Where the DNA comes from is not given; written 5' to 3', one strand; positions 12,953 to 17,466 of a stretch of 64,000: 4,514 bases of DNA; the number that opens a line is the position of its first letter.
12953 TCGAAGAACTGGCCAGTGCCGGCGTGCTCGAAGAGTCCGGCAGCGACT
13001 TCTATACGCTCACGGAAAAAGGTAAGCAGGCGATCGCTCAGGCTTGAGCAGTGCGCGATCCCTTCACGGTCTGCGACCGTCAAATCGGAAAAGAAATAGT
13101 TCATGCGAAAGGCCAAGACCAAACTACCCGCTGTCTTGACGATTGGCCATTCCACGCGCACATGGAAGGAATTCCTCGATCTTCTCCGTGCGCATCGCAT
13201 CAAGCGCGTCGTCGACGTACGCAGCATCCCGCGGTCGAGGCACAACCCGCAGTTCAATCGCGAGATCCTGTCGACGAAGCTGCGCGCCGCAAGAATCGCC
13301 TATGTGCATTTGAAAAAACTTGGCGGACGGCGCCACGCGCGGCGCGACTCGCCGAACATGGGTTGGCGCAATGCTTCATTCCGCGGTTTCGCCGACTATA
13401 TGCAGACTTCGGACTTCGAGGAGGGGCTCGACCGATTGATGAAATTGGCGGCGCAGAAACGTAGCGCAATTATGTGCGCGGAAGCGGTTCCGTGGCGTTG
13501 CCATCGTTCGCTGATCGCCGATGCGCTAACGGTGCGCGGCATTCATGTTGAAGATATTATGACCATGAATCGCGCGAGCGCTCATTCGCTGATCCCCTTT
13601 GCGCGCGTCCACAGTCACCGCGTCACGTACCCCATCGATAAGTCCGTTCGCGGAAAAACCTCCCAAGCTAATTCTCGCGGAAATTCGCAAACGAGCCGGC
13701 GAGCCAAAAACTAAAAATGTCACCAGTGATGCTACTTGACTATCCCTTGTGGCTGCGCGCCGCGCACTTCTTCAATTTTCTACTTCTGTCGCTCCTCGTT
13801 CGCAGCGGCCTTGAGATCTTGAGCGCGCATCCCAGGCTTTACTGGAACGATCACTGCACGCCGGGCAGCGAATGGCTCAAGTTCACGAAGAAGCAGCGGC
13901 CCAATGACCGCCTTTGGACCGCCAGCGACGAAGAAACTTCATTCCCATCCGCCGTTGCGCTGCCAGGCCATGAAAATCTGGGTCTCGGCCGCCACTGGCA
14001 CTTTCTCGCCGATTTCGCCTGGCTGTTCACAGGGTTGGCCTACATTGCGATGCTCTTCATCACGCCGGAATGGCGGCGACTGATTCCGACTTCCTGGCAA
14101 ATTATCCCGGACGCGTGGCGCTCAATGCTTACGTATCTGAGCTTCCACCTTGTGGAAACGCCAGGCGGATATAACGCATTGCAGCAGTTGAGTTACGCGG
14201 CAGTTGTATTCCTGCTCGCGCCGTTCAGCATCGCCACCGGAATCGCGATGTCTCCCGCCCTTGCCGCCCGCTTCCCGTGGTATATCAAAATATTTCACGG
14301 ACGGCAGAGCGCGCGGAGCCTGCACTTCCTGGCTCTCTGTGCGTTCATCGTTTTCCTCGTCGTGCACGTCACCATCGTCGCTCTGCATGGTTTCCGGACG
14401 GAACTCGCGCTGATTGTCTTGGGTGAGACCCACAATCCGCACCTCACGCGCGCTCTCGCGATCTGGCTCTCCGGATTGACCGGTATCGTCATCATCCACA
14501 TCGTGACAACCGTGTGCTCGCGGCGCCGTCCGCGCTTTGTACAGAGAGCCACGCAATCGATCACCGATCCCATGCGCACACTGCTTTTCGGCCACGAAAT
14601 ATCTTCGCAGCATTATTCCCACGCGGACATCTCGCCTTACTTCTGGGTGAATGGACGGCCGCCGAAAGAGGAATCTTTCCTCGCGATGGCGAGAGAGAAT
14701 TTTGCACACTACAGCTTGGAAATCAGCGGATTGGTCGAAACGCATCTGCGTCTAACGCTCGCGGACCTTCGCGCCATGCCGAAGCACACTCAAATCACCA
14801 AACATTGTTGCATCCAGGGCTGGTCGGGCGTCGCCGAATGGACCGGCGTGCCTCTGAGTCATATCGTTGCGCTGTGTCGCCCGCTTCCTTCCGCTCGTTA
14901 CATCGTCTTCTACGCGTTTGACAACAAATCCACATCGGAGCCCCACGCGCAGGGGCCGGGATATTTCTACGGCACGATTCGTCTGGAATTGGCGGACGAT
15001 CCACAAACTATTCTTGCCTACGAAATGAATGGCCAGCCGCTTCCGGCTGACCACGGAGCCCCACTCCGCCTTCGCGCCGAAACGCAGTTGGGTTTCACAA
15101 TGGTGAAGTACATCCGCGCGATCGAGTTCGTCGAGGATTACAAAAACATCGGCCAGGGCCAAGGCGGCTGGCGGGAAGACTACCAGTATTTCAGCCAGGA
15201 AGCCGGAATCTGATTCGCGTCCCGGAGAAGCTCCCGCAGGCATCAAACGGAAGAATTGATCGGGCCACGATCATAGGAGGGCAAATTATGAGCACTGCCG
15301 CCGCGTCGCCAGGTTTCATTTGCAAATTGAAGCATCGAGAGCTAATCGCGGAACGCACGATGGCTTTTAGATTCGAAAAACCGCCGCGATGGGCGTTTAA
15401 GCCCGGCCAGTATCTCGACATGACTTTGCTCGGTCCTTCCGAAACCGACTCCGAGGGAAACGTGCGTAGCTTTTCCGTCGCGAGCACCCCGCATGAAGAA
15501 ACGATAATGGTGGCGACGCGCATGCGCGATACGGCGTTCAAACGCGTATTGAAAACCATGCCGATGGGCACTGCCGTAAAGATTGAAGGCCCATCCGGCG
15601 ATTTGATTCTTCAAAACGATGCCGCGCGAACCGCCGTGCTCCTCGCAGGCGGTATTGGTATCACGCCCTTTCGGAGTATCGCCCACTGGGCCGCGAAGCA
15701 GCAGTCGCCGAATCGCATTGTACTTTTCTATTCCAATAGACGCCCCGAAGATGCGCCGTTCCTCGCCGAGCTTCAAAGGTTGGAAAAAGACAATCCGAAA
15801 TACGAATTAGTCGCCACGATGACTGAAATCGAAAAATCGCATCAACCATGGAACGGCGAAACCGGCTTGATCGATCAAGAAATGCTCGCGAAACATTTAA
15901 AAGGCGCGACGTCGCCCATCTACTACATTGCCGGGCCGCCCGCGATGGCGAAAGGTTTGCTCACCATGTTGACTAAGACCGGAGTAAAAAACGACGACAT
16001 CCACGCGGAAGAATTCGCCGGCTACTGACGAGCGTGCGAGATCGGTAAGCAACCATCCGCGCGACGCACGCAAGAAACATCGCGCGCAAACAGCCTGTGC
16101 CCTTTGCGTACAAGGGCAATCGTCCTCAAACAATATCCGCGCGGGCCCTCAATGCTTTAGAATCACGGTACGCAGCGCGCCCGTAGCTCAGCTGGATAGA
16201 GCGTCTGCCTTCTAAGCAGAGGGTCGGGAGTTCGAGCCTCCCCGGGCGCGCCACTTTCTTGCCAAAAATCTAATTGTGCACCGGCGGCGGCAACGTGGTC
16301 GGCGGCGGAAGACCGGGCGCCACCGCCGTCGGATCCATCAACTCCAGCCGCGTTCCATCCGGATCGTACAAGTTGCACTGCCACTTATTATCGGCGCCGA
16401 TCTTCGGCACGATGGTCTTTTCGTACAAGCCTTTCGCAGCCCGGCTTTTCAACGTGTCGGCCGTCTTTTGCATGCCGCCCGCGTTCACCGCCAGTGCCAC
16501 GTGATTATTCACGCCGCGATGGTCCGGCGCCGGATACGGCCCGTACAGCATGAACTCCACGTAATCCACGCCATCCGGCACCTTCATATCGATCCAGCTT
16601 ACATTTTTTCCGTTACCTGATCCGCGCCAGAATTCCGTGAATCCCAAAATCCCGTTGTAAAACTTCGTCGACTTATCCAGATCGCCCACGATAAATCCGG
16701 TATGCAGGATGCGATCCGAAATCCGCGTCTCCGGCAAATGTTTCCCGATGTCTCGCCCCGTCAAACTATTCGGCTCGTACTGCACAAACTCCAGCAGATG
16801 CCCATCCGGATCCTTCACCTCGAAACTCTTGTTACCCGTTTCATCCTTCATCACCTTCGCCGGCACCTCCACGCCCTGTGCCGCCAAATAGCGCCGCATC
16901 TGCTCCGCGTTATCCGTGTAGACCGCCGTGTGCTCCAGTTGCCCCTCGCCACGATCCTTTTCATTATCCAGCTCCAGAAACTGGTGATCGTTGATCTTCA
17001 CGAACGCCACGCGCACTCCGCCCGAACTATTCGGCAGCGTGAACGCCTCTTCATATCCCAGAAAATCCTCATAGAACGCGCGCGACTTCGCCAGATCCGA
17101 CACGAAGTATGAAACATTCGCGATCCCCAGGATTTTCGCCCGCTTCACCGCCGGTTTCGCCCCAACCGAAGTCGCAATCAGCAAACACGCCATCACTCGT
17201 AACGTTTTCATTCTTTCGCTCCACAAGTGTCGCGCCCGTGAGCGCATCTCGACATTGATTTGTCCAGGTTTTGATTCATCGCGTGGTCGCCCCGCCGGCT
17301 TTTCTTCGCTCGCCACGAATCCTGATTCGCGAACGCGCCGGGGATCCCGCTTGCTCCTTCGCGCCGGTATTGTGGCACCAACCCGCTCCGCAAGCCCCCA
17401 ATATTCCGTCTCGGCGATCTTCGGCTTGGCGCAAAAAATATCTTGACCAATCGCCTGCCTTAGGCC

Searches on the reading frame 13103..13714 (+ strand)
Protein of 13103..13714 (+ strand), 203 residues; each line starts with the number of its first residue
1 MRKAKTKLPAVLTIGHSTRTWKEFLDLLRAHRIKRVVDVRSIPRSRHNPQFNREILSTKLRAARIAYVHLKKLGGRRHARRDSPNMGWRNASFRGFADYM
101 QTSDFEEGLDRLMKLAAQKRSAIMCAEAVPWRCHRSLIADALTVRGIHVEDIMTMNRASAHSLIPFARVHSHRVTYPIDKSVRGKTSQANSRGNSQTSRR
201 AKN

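Call 39: search_protein_families(library=pfam, proteins=[window:13103-13714:+], max_evalue=0.0001)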
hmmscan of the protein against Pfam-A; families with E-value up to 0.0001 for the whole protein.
window:13103-13714:+ (203 aa): 2 families
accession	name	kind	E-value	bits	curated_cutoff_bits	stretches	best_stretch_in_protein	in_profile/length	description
PF04343.18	DUF488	-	1.2e-36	126.5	22.2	1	21-142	2-121/121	Domain of unknown function DUF488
PF22751.1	DUF488-N3a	-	1.5e-05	25.7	27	1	86-144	57-116/118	Active DUF488-N3 subclade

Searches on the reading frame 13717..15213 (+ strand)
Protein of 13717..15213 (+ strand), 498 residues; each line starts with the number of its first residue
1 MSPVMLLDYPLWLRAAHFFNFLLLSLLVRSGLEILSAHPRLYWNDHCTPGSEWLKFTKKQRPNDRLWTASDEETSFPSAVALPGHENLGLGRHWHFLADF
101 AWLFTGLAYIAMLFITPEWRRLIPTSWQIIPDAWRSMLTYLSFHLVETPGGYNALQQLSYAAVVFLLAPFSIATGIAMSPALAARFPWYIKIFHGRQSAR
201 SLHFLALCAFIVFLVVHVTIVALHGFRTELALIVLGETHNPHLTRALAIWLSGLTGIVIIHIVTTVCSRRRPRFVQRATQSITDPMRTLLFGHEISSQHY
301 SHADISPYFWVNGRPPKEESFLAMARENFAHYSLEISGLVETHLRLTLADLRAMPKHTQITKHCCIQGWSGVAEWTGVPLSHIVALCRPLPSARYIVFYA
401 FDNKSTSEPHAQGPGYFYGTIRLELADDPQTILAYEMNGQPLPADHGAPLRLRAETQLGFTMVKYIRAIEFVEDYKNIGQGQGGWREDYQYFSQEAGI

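Call 39: search_protein_families(library=pfam, proteins=[window:13717-15213:+], max_evalue=0.0001)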
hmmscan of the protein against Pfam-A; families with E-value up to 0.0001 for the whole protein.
window:13717-15213:+ (498 aa): 2 families
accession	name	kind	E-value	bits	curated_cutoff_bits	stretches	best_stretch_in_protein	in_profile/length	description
PF00174.25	Oxidored_molyb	-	7.9e-33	113.9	24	1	328-474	8-163/169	Oxidoreductase molybdopterin binding domain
PF01292.26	Ni_hydr_CYTB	-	1.2e-16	61.4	30.1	1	9-228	2-169/179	Prokaryotic cytochrome b561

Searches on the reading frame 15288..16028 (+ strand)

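Call 39: search_protein_families(library=pfam, proteins=[window:15288-16028:+], max_evalue=0.0001)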
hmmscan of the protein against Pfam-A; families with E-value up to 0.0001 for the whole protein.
window:15288-16028:+ (246 aa): 2 families
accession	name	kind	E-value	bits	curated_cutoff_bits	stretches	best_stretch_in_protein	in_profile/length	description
PF00175.26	NAD_binding_1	-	1e-19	71.6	22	1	118-223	1-106/109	Oxidoreductase NAD-binding domain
PF00970.30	FAD_binding_6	-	9.3e-06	26.4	21.1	1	12-106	2-97/99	Oxidoreductase FAD-binding domain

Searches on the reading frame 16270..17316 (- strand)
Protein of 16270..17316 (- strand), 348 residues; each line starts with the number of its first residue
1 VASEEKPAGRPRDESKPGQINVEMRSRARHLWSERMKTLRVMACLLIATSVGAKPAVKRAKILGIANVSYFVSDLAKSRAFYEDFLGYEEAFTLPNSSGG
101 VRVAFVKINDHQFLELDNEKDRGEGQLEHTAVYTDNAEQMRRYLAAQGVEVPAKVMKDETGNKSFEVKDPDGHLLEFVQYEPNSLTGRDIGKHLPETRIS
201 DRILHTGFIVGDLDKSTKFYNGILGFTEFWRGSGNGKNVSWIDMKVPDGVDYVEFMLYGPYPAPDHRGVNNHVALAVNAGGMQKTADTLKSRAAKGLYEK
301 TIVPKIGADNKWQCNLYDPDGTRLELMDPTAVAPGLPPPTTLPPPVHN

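Call 39: search_protein_families(library=pfam, proteins=[window:16270-17316:-], max_evalue=0.0001)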
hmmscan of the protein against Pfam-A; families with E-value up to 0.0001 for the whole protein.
window:16270-17316:- (348 aa): 3 families
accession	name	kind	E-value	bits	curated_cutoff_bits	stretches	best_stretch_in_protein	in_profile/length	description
PF00903.31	Glyoxalase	-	2.4e-26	92.9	20.6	2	65-177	2-121/121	Glyoxalase/Bleomycin resistance protein/Dioxygenase superfamily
PF13669.12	Glyoxalase_4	-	3.5e-15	56.7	27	2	68-160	3-103/109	Glyoxalase/Bleomycin resistance protein/Dioxygenase superfamily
PF22677.2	Ble-like_N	-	1.2e-09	38.3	24.5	0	67-89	4-26/41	Bleomycin resistance protein-like N-terminal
